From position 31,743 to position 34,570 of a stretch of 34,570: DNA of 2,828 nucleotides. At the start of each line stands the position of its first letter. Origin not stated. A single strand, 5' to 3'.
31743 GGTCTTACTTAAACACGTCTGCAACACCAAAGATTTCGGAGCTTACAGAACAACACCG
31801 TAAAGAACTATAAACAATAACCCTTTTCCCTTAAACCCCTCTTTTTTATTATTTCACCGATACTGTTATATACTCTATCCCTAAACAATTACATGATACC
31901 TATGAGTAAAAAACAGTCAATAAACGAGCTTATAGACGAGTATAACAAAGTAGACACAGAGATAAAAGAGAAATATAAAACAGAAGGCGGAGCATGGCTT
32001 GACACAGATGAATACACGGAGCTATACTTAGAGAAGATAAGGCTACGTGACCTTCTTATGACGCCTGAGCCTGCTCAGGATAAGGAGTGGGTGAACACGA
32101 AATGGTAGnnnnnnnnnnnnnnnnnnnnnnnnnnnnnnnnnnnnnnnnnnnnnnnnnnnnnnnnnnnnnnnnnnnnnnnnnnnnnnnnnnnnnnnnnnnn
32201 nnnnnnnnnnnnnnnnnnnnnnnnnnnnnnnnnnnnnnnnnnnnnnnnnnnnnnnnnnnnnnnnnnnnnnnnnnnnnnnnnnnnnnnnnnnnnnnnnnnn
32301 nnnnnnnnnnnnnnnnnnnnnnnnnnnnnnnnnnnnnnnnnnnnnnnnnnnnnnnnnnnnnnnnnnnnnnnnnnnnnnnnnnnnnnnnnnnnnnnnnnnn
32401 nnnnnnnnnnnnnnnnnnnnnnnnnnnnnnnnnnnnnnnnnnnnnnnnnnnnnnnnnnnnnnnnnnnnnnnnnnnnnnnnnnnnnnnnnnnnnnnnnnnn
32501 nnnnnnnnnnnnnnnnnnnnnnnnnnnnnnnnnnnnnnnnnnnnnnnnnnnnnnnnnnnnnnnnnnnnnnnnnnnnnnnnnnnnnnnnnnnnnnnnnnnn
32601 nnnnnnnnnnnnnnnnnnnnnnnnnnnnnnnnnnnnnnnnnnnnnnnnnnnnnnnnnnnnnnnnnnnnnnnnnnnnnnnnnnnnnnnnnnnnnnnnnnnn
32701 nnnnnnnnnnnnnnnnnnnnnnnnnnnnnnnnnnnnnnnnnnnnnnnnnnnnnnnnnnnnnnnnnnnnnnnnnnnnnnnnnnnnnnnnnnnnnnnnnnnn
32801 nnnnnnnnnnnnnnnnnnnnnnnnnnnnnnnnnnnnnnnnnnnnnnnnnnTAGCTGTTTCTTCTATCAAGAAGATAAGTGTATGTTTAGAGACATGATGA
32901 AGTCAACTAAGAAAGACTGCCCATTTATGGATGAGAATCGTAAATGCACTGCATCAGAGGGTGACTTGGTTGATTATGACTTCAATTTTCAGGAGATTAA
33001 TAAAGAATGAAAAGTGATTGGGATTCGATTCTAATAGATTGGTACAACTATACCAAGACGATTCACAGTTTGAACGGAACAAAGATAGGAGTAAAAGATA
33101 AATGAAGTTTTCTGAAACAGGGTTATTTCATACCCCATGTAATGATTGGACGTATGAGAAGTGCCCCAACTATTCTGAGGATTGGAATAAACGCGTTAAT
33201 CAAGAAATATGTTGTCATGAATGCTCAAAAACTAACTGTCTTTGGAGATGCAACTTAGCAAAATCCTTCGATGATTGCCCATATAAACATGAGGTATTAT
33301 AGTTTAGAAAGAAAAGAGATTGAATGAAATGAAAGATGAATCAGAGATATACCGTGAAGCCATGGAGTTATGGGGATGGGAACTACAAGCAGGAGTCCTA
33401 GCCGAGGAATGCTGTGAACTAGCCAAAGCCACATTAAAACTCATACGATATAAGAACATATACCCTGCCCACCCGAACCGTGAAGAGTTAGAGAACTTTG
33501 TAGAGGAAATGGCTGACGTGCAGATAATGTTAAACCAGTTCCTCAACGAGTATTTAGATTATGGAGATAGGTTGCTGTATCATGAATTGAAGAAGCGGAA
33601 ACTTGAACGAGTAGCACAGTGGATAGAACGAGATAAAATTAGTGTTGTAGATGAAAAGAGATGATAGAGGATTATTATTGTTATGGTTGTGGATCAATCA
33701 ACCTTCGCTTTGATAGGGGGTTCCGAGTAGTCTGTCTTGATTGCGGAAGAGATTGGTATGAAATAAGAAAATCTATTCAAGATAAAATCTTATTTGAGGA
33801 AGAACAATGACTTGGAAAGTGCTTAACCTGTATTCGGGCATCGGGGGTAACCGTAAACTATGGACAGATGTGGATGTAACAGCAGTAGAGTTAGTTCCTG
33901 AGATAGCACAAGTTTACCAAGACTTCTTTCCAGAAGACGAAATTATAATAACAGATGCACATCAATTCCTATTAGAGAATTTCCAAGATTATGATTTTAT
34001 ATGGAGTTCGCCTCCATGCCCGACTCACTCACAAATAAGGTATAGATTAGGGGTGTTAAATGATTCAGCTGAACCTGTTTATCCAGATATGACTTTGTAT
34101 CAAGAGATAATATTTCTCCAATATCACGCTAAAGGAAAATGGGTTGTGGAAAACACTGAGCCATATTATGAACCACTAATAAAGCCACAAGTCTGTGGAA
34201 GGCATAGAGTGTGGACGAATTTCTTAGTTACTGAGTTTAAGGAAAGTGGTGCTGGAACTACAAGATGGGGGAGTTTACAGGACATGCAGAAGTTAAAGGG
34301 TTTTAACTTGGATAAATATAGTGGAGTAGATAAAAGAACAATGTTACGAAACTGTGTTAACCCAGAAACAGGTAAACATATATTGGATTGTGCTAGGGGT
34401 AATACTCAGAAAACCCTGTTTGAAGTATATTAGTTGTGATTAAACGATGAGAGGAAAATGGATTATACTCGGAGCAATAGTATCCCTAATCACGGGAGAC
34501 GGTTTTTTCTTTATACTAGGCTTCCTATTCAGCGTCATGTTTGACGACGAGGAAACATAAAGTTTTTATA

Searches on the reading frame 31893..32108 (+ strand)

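Call 86: search_protein_families(library=pfam, proteins=[window:31893-32108:+], max_evalue=0.01)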
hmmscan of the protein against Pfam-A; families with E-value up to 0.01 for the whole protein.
window:31893-32108:+ (71 aa): 1 family
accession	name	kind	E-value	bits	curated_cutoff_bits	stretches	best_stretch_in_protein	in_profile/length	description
PF04325.18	DUF465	-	0.0077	16.6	25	0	12-54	3-43/48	Protein of unknown function (DUF465)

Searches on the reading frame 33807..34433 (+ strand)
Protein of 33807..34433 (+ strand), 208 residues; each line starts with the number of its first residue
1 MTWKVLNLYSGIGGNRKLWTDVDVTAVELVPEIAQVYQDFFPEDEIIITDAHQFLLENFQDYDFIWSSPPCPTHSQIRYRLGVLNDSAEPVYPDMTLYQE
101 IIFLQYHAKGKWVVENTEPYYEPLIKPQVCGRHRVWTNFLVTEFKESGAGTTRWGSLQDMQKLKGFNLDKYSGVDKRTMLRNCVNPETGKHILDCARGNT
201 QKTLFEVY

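Call 67: search_protein_families(library=pfam, proteins=[window:33807-34433:+], max_evalue=0.01)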
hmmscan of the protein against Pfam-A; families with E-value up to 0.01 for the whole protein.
window:33807-34433:+ (208 aa): 1 family
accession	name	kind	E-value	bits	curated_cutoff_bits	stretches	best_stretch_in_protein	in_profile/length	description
PF00145.23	DNA_methylase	-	7.8e-08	32.5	22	1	4-88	2-88/324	C-5 cytosine-specific DNA methylase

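Call 70: find_encoding_contigs(protein=window:33807-34433:+, flank=10000, max_places=2)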
Protein window:33807-34433:+ (208 aa): 2 contigs read that carry it; 2 places shown.
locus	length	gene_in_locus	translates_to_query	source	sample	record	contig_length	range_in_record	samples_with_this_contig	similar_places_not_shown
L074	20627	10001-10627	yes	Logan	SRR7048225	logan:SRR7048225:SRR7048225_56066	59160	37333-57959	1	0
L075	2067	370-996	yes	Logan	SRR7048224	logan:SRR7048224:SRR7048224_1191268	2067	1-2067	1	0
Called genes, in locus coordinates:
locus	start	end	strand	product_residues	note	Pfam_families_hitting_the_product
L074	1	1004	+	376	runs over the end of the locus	-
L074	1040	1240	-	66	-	-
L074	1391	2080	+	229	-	PF04849:HAP1_N (faint)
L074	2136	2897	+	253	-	-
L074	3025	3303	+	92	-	-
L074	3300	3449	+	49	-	-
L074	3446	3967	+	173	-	-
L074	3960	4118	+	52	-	-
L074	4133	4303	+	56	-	-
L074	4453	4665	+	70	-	-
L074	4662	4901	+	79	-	-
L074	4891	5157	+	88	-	-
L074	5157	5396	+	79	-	-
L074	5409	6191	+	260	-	PF01555:N6_N4_Mtase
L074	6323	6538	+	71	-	-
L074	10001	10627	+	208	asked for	PF00145:DNA_methylase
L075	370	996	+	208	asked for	PF00145:DNA_methylase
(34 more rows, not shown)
